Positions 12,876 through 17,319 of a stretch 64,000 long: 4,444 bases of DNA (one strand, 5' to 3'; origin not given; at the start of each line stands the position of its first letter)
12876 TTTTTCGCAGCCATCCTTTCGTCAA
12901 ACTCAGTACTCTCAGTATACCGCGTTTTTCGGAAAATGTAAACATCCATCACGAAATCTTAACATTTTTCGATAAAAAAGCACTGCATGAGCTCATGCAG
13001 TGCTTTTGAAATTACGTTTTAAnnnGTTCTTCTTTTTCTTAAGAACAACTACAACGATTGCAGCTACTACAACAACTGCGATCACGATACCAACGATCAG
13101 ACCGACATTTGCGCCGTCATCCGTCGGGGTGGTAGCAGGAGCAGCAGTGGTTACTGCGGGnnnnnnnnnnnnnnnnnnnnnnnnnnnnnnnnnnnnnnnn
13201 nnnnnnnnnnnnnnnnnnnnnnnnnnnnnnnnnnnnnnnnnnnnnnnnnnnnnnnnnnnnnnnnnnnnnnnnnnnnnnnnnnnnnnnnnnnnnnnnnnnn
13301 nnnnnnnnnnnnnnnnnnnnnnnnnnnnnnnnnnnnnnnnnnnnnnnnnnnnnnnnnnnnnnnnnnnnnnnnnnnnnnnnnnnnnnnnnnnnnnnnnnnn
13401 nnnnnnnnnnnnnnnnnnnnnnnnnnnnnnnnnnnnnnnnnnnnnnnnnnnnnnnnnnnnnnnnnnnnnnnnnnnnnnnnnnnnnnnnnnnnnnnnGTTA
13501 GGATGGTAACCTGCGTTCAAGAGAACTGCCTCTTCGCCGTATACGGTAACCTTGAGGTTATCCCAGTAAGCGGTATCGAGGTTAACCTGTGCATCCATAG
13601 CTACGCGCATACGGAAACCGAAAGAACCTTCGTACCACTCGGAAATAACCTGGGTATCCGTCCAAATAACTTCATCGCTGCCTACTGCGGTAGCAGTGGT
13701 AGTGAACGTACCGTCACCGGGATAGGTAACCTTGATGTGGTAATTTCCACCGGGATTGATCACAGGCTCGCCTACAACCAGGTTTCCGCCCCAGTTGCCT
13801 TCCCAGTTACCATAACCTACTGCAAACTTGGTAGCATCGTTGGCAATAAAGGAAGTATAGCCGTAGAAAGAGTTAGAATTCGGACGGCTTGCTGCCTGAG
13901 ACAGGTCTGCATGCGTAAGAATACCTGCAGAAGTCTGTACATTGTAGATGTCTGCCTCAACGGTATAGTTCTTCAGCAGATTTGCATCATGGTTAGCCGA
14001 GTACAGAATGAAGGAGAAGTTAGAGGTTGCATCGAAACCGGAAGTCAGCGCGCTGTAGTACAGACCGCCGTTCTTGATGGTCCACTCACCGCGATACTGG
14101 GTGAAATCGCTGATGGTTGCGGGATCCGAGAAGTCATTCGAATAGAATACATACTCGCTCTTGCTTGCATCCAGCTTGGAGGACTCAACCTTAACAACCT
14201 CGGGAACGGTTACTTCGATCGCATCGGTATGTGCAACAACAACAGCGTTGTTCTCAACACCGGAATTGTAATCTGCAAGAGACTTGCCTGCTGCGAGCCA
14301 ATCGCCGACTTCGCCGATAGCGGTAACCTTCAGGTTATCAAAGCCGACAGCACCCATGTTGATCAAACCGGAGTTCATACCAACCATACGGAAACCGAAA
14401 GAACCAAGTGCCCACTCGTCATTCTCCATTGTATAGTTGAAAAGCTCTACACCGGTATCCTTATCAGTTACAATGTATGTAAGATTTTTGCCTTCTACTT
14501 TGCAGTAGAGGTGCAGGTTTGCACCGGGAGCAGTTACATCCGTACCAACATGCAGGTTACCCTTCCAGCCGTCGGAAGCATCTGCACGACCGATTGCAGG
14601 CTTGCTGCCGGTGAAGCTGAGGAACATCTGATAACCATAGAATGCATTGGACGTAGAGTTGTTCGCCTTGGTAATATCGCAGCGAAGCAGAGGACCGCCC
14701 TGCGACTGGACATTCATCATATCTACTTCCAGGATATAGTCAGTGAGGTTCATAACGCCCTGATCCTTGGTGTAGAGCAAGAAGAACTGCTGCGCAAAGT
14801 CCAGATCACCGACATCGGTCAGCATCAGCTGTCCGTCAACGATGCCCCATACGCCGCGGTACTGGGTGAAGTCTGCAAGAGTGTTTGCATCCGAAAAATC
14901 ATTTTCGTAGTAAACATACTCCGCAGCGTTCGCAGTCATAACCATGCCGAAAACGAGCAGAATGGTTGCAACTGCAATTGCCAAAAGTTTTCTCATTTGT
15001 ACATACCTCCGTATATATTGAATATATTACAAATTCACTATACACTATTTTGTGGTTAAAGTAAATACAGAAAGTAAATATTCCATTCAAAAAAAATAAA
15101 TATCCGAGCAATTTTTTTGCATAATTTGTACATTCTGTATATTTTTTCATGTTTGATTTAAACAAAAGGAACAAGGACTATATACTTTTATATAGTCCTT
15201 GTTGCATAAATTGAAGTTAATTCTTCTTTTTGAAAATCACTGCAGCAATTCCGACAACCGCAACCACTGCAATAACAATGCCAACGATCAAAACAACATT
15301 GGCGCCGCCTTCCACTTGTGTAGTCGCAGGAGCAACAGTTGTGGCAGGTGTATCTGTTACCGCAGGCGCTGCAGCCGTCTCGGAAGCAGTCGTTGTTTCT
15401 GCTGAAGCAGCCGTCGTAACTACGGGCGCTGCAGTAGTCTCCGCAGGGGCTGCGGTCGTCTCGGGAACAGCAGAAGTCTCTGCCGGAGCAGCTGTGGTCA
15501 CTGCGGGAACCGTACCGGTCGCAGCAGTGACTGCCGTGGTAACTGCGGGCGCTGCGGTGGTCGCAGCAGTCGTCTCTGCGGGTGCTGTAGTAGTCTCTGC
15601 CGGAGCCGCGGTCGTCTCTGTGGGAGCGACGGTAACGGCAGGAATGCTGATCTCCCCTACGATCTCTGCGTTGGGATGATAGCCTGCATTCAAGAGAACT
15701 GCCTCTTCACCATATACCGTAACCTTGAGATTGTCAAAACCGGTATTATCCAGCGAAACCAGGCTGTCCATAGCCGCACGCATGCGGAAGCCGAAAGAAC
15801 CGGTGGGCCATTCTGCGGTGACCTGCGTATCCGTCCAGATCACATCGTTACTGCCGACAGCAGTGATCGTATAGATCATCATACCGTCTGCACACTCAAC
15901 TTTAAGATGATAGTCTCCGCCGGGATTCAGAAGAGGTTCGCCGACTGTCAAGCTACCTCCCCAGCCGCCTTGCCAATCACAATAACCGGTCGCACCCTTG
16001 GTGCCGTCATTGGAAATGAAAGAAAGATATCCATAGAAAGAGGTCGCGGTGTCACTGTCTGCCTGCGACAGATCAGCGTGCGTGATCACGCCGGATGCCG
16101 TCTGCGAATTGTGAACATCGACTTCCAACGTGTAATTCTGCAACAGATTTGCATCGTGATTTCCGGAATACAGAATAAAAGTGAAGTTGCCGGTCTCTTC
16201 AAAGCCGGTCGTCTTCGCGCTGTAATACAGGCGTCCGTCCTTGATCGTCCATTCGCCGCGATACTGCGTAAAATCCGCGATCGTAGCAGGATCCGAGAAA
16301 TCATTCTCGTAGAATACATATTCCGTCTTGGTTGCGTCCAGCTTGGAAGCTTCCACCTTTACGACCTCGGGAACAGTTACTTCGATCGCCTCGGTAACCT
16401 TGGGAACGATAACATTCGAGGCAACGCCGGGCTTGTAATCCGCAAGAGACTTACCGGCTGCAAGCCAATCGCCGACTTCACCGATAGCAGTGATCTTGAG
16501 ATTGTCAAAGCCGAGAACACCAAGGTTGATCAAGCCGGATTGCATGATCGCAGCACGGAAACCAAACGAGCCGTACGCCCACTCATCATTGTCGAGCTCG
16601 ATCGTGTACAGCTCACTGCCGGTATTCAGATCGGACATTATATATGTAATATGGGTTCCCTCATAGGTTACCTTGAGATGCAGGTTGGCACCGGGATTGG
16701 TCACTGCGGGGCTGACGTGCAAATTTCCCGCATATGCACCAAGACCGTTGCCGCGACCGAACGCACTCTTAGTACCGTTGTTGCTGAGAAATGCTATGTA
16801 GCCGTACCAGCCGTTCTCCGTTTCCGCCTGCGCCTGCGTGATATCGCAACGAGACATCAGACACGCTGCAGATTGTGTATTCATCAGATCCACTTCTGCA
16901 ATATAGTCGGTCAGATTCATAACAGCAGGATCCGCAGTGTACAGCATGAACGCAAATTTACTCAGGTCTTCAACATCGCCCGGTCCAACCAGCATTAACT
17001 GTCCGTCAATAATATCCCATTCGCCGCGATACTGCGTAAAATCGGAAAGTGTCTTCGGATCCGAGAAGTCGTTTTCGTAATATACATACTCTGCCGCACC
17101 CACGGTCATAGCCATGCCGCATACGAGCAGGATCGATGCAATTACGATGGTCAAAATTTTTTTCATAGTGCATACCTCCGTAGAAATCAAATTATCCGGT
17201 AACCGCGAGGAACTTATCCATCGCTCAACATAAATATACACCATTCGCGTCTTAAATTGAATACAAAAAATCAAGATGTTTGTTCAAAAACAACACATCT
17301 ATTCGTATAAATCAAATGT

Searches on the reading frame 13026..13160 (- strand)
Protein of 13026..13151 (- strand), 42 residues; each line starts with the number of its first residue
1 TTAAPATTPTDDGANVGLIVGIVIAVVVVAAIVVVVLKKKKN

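Call 5: search_protein_families(library=ncbifam, proteins=[window:13026-13151:-], max_evalue=10)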
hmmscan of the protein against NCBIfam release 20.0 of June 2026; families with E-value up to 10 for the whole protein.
seq(42 aa): 11 families
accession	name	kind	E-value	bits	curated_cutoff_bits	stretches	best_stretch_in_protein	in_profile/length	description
NF050115.1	membrane_Rv2732c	subfamily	0.0004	20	60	1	6-40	120-152/177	Rv2732c family membrane protein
TIGR01167.1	LPXTG_anchor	domain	0.0085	16.7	15.9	1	11-42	7-34/34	LPXTG cell wall anchor domain-containing protein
NF009776.0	PRK13275.1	equivalog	0.031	13.6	64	1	15-37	45-67/70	tetrahydromethanopterin S-methyltransferase subunit F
NF033761.1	gliding_GltJ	equivalog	0.036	13.2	450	1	3-38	357-392/671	adventurous gliding motility protein GltJ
NF050118.1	aa3_CtaJ_Mycob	equivalog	0.11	12.9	43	1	16-39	6-29/80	aa3-type cytochrome oxidase subunit CtaJ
NF045529.2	Heimdall-CTERM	domain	0.22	12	24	1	22-41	7-26/26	Heimdall-CTERM domain-containing surface protein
NF046122.1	morpho_MmpA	equivalog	0.32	11.1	32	1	3-37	10-44/47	morphogenic membrane protein MmpA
NF033846.1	Rumino_NPXTG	domain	0.53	10.7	23.5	1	19-41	8-30/30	NPXTG-anchored protein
NF033507.3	Loki-CTERM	subfamily_domain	2.3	8.6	19.9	1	22-41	8-25/27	Loki-CTERM sorting domain-containing protein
NF051431.1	Rv0361_Cterm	subfamily_domain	2.4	8.4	37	1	16-36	3-23/140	Rv0361 family membrane protein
NF041738.1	GG_III-CTERM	domain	2.9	7.9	22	1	19-41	3-25/28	GGIII-like transmembrane region-containing protein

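Call 12: find_homologous_proteins(query=A3, max_evalue=10)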
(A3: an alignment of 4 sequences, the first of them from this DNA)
Query A3 (4 sequences) (45 aa, profile of the alignment): 44 proteins with E <= 10 among 3755 candidates.
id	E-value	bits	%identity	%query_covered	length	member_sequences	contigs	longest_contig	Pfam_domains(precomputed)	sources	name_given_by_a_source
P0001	1.1e-4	39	52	51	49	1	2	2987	-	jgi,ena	-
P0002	3.2e-4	38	-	-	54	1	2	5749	-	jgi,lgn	jgi:hypothetical protein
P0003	3.6e-4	38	44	76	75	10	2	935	-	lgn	-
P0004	5.1e-4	37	48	38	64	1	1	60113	-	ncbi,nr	ncbi:MAG: hypothetical protein IKK58_00305, partial [Clostridia bacterium]|nr:hypothetical protein [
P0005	7.0e-4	37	-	-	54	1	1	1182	-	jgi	jgi:hypothetical protein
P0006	4.8e-3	34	42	98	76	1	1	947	-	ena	-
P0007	1.1e-2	33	-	-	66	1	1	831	-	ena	-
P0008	1.2e-2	33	62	29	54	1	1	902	-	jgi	jgi:hypothetical protein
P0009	1.5e-2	33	-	-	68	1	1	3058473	-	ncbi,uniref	ncbi:unnamed protein product [Meloidogyne enterolobii]|uniref:Uncharacterized protein n=1 Tax=Meloid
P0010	1.7e-2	32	-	-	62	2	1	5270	-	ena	-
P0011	2.2e-2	32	63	36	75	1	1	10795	-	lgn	-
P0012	4.8e-2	31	-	-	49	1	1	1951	-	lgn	-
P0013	1.3e-1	30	-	-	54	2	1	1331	-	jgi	jgi:hypothetical protein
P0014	1.5e-1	29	44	78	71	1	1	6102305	-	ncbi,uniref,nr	ncbi:hypothetical protein [Streptomyces sp. RFCAC02]|uniref:hypothetical protein n=1 Tax=Streptomyce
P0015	2.3e-1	29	50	78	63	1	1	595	-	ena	-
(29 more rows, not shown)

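Call 21: search_protein_representatives(alignment_id=A3)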
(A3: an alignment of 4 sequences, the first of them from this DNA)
Query: 4 sequences, 45 profile positions. Proteins with E-value up to 0.001 (for the whole library): 225; up to 1e-10: 5; up to 1e-30: 0. The best 150 are listed.
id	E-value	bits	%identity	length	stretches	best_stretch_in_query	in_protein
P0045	1.7e-16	75.6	-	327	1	2-45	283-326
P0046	5.9e-12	61.1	-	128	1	1-45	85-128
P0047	8.8e-12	60.5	-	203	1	4-45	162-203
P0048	7.5e-11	57.6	-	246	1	2-45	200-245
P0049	7.9e-11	57.5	-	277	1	2-45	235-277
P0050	1.1e-10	57.1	-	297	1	2-44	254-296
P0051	1.6e-10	56.5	-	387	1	9-45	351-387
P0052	1.6e-10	56.5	-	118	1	3-45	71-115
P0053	3.9e-10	55.2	-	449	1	4-45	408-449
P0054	2.0e-09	53.0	-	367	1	2-45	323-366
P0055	3.2e-09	52.3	-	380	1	9-45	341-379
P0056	4.1e-09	52.0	-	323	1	6-45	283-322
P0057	4.5e-09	51.8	-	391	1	2-45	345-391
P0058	5.2e-09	51.6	-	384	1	2-45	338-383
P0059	5.5e-09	51.6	-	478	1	12-45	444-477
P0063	2.3e-08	49.6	-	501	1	3-45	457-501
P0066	4.3e-08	48.7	-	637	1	1-45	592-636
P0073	2.5e-07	46.2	-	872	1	2-45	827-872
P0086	8.7e-07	44.5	-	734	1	4-45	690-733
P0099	2.4e-06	43.1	-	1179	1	5-45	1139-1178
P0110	6.9e-06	41.6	-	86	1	6-45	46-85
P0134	2.4e-05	39.9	-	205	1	2-41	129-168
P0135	2.6e-05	39.8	-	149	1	6-41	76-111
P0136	2.6e-05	39.8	-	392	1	10-45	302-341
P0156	6.2e-05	38.6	-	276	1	12-44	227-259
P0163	7.8e-05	38.3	-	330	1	13-45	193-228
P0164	7.9e-05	38.3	-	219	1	5-44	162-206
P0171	1.0e-04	37.9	-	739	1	14-39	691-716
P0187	1.6e-04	37.3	-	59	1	13-37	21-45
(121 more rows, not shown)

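Call 25: list_cluster_members(proteins=[P0045, P0049, P0051, P0053, P0059, P0063, P0066, P0073, P0086, P0099])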
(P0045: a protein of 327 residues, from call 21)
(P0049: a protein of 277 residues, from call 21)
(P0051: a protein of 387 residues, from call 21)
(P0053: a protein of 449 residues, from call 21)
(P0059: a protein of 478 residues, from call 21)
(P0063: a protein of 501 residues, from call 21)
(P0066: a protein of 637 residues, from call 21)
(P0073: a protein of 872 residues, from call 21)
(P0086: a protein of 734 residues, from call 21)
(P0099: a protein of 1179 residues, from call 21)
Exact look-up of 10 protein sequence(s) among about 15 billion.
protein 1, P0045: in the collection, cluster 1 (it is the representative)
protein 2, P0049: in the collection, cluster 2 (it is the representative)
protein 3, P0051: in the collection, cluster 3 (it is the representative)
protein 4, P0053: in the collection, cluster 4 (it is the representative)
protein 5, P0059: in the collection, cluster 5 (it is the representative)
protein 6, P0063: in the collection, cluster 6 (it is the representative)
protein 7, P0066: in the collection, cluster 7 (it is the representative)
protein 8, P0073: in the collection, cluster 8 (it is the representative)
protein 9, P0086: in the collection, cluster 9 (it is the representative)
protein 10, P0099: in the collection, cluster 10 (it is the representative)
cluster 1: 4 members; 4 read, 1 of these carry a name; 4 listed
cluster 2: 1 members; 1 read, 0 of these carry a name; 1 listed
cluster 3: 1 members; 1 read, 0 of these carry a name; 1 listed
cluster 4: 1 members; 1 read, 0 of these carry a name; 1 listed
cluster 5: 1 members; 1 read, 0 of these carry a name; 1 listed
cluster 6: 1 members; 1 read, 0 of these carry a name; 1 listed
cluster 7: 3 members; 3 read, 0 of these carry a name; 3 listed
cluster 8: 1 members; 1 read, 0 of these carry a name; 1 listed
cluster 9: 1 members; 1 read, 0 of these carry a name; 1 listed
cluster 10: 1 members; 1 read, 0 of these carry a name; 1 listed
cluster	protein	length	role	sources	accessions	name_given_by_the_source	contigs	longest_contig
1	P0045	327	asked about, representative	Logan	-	-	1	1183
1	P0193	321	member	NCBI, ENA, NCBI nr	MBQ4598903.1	MAG: hypothetical protein IJB19_03235 [Clostridia bacterium] | hypothetical protein [Clostridia bacterium]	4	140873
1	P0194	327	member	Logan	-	-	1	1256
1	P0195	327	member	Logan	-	-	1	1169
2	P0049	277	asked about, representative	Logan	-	-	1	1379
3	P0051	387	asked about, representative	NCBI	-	-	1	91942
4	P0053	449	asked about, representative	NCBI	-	-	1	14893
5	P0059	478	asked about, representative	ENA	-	-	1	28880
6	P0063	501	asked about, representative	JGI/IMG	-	-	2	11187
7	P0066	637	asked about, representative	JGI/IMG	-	-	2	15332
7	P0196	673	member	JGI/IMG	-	-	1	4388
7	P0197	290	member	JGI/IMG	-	-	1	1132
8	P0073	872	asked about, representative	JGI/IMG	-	-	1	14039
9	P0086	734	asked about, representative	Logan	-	-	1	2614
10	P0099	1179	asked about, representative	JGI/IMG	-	-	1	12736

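Call 69: list_cluster_members(proteins=[P0134, P0135, P0136, P0156, P0171, P0187, P0163, P0164, P0009, P0110])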
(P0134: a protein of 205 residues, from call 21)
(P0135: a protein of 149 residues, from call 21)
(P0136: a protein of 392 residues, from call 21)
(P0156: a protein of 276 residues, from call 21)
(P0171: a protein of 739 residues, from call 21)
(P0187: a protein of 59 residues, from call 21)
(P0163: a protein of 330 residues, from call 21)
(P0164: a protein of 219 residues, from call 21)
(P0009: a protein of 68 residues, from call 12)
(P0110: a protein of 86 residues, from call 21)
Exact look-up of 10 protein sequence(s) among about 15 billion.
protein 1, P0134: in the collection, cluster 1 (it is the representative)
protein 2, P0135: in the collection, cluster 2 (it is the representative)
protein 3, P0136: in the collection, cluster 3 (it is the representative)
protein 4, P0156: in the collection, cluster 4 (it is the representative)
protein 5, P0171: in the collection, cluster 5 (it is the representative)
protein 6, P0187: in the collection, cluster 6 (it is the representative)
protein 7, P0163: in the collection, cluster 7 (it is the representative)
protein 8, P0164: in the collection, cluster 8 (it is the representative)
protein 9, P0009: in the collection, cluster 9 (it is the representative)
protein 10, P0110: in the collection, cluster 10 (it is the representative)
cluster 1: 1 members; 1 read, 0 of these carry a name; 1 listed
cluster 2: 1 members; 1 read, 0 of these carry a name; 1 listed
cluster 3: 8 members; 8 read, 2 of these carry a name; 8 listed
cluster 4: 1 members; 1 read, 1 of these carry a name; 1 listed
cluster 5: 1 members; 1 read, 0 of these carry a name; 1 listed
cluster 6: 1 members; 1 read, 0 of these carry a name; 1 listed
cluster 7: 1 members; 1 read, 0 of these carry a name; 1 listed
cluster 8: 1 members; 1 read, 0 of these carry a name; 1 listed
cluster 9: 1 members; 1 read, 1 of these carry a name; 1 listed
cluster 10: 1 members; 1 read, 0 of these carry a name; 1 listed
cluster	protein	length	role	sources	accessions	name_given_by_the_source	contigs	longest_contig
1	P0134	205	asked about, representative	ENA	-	-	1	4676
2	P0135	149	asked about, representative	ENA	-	-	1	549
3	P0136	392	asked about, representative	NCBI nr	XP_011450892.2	uncharacterized protein LOC105344726 isoform X2 [Crassostrea gigas]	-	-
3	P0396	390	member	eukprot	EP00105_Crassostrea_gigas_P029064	XP_011450892.1 PREDICTED: uncharacterized protein LOC105344726 isoform X2 [Crassostrea ...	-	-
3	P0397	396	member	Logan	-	-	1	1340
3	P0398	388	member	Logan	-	-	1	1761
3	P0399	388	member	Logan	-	-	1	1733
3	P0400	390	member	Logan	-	-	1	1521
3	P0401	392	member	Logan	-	-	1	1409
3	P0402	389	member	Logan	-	-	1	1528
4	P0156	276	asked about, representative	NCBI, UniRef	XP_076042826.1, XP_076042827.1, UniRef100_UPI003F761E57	uncharacterized protein LOC143026401 [Oratosquilla oratoria] | uncharacterized protein LOC143026401 n=1 Tax=Oratosquilla oratoria TaxID=337810 ...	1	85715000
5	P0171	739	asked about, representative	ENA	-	-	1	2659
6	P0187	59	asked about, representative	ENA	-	-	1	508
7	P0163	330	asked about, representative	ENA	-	-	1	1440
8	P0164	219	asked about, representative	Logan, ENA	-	-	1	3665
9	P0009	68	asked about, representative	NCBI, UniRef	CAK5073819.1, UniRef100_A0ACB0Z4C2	unnamed protein product [Meloidogyne enterolobii] | Uncharacterized protein n=1 Tax=Meloidogyne enterolobii TaxID=390850 ...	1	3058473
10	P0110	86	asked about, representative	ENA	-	-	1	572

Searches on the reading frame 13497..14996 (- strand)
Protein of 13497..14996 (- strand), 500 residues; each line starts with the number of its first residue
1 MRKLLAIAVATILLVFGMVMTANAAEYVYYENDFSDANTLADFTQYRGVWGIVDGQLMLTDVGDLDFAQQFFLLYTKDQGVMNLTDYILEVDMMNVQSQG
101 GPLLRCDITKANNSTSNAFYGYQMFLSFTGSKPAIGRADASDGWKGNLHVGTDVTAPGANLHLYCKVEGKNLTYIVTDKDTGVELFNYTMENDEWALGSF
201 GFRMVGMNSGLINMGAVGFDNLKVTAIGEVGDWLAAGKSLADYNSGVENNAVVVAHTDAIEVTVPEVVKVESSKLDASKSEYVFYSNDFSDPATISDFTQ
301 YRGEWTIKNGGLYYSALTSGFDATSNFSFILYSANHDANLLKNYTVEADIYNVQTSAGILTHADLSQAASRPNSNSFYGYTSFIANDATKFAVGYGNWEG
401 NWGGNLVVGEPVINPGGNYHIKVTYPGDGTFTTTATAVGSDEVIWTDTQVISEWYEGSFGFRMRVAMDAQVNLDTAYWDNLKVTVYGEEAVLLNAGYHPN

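Call 50: find_homologous_proteins(query=window:13497-14996:-, max_evalue=0.00001)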
Query window:13497-14996:- (500 aa): 88 proteins with E <= 0.00001 among 8000 candidates.
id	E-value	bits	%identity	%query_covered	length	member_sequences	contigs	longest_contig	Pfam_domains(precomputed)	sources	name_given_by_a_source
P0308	0.0e+0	1122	99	100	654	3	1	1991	-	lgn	-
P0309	2.0e-295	998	87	100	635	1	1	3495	-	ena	-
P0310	3.8e-287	971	85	100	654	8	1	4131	-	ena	-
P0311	9.3e-285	963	85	100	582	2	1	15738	-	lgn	-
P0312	1.7e-230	784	71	100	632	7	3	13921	PF07833.17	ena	-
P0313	1.2e-224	765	68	100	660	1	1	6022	-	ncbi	-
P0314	5.9e-221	752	67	100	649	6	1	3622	-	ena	-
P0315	4.8e-220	749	67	100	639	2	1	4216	-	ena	-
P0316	7.6e-219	745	67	100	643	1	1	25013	PF07833.17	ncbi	-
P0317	2.5e-218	744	67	100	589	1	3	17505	-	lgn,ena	-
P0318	1.1e-217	742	67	100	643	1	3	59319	-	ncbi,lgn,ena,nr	ncbi:MAG: hypothetical protein IJX64_07010 [Clostridia bacterium]|nr:hypothetical protein [Clostridi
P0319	7.3e-215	732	66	100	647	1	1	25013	-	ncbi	-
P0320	6.4e-214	729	66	100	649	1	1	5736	-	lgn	-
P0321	1.7e-213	728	66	100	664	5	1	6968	-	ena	-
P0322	1.0e-206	705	62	100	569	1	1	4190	PF07833.17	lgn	-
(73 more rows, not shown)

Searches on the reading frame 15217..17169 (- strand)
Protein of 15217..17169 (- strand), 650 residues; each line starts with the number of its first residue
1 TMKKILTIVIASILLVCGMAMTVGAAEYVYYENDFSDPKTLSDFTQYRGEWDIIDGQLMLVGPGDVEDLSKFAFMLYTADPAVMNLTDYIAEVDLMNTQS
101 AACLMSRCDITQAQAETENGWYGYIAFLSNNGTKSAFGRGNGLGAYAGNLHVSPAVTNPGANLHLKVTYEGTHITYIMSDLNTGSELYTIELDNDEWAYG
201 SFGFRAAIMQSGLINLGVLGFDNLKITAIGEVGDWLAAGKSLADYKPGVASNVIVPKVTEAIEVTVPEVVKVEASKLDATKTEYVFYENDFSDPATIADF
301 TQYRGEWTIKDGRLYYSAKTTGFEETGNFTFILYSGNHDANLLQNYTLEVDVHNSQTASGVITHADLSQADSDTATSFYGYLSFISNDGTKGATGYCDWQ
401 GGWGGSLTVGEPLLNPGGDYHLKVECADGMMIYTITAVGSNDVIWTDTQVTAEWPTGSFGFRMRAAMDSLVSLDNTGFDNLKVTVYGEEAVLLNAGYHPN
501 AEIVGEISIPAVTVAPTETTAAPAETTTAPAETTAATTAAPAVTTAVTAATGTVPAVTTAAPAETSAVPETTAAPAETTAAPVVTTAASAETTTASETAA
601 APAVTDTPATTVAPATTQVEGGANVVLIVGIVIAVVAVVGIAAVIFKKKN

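Call 4: search_protein_families(library=ncbifam, proteins=[window:15217-17169:-], max_evalue=1)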
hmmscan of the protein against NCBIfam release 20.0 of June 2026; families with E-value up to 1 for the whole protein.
window:15217-17169:- (650 aa): 0 families

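Call 6: search_protein_families(library=pfam, proteins=[window:15217-17169:-], max_evalue=1)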
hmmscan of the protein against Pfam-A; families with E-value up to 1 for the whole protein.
window:15217-17169:- (650 aa): 1 family
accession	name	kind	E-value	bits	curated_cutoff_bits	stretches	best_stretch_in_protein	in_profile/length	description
PF13648.12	Lipocalin_4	-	0.0088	17.3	22.4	1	280-322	31-73/89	Lipocalin-like domain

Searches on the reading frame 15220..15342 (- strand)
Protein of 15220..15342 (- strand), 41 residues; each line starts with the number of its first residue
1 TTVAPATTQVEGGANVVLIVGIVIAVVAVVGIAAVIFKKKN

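Call 5: search_protein_families(library=ncbifam, proteins=[window:15220-15342:-], max_evalue=10)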
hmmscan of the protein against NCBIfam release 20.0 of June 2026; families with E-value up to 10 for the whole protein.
seq(41 aa): 4 families
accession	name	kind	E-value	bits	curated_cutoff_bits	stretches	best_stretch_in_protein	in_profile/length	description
NF033846.1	Rumino_NPXTG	domain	0.045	14.1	23.5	1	19-41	8-30/30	NPXTG-anchored protein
TIGR01167.1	LPXTG_anchor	domain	0.084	13.6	15.9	1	14-40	10-31/34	LPXTG cell wall anchor domain-containing protein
TIGR03024.1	arch_PEF_CTERM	domain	0.096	13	23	1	22-40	7-25/25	PEF-CTERM sorting domain-containing protein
NF033761.1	gliding_GltJ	equivalog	0.56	9.2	450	1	4-38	358-392/671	adventurous gliding motility protein GltJ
